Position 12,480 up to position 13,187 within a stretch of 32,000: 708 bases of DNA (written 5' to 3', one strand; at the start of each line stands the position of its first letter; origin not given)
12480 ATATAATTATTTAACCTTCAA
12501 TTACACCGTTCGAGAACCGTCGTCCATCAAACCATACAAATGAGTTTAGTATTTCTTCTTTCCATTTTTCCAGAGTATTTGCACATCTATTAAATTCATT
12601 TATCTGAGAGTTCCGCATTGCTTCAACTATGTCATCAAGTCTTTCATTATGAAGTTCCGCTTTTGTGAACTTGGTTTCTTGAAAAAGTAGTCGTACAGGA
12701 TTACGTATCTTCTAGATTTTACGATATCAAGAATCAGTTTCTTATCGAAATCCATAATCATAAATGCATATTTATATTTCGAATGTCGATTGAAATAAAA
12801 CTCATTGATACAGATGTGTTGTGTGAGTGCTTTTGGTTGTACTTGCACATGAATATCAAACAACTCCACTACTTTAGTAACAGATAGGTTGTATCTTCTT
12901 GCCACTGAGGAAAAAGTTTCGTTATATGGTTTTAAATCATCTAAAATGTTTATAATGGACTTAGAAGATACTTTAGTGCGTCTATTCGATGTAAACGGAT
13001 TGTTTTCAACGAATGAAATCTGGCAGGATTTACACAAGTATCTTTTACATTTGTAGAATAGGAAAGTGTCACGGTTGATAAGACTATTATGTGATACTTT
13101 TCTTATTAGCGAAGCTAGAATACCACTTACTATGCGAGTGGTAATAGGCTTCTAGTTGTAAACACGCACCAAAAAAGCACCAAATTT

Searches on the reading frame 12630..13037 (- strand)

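Call 105: search_protein_families(library=pfam, proteins=[window:12630-13037:-], max_evalue=0.01)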
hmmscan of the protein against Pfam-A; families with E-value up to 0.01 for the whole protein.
window:12630-13037:- (136 aa): 1 family
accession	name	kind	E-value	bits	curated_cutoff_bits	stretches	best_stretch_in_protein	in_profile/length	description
PF13542.12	HTH_Tnp_ISL3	-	0.0014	18.5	27.4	0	41-64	28-51/51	Helix-turn-helix domain of transposase family ISL3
